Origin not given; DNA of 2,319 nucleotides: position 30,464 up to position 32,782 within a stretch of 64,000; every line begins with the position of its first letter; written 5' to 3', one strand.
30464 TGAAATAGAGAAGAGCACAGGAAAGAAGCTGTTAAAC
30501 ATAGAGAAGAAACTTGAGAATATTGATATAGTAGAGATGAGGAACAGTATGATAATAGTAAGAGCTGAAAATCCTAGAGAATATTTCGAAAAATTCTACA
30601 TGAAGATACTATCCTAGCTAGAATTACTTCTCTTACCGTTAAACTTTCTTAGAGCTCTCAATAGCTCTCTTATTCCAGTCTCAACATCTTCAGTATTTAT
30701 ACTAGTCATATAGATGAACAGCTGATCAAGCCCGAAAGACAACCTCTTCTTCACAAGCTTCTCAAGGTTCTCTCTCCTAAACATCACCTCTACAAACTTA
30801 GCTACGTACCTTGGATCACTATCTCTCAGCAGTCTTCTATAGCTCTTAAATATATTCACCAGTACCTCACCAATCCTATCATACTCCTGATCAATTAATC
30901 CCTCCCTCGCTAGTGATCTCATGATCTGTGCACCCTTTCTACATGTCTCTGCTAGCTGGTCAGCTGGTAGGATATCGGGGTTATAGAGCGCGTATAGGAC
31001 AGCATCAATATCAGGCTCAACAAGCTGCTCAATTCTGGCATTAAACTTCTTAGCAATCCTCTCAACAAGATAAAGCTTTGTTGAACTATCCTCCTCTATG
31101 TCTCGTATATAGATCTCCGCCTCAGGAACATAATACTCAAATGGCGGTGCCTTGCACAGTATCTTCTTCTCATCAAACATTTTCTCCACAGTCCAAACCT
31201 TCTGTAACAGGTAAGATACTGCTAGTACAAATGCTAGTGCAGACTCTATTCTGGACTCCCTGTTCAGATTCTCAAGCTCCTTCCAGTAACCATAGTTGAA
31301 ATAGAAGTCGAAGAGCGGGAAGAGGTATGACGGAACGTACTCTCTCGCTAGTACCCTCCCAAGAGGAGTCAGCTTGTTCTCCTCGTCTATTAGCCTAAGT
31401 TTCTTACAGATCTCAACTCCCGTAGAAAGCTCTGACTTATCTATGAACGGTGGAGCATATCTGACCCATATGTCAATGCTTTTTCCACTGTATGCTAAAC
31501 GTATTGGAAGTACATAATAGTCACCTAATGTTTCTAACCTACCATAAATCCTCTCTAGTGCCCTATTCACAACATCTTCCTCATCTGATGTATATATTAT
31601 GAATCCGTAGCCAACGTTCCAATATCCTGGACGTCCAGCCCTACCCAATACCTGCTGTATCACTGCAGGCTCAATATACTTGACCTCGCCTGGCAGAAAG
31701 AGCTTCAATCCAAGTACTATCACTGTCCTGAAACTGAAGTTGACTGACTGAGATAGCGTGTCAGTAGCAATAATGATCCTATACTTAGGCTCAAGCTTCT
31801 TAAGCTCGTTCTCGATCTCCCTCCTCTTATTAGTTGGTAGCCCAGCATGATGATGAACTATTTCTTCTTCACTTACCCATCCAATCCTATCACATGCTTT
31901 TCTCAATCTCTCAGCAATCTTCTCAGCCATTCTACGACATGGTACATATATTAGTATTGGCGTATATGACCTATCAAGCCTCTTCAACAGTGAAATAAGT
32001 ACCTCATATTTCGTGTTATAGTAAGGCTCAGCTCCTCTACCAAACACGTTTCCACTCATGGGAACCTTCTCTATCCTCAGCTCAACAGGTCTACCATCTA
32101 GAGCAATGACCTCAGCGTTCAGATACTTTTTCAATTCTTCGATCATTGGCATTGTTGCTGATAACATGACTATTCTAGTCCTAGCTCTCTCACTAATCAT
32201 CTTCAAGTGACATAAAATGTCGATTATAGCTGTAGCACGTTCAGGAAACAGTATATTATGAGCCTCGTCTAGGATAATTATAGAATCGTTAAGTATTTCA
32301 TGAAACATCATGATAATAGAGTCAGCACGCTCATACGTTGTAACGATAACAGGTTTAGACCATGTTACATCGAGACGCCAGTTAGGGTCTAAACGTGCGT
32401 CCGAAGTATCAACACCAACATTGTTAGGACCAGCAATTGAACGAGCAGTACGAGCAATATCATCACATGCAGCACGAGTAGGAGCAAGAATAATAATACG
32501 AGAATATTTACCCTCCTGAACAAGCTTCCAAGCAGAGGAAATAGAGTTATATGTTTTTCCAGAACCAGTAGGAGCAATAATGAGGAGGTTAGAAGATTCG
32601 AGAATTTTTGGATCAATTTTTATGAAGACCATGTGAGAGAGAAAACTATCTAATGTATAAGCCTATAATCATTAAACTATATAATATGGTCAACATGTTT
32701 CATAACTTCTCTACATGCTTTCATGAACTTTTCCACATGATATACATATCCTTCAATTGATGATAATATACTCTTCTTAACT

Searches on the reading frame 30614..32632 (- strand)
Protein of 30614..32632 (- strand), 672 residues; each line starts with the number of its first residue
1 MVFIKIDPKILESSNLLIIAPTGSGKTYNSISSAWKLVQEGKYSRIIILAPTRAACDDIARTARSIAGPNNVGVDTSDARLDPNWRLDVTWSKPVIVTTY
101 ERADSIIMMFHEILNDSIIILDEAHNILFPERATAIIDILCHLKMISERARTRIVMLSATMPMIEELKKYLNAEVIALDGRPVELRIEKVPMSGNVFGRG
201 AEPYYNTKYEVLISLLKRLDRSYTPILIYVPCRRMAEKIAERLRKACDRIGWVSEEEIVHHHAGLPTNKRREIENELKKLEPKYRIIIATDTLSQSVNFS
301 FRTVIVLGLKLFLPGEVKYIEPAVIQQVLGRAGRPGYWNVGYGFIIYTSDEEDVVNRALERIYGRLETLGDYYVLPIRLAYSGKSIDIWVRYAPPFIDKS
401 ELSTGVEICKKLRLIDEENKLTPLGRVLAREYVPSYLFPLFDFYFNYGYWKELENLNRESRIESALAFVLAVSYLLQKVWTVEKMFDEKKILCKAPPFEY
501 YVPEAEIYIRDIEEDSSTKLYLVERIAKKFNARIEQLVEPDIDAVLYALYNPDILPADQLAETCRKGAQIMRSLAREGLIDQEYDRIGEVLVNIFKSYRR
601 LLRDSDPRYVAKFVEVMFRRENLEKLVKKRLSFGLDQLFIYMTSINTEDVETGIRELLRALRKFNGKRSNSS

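Call 27: search_protein_families(library=pfam, proteins=[window:30614-32632:-], max_evalue=0.01)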
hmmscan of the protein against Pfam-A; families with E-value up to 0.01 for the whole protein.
window:30614-32632:- (672 aa): 10 families
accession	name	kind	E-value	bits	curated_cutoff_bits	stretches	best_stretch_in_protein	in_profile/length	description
PF00270.35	DEAD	-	2.3e-24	86.4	26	1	8-164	9-164/167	DEAD/DEAH box helicase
PF00271.37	Helicase_C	-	2.4e-12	47.5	23.5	1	208-336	2-110/110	Helicase conserved C-terminal domain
PF04851.21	ResIII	-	2.5e-12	47.5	22.5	1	14-161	24-162/164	Type III restriction enzyme, res subunit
PF02562.22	PhoH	-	6.2e-08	32.8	27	1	16-55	22-61/205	PhoH-like protein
PF00176.29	SNF2-rel_dom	-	3.5e-06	26.8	24.9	1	15-129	19-139/290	SNF2-related domain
PF13245.12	AAA_19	-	4.1e-06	27.5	25.1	1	10-127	8-102/134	AAA domain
PF22590.2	Cas3-like_C_2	-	2.3e-05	25.1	27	1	235-306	14-86/106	CRISPR-associated nuclease/helicase Cas3, C-terminal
PF18766.7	SWI2_SNF2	-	0.0025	17.9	26.7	1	22-145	27-148/221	SWI2/SNF2 ATPase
PF07652.20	Flavi_DEAD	-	0.004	17.6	21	0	22-163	13-138/148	Flavivirus DEAD domain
PF00580.27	UvrD-helicase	-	0.006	16.7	23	0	13-115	13-98/271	UvrD/REP helicase N-terminal domain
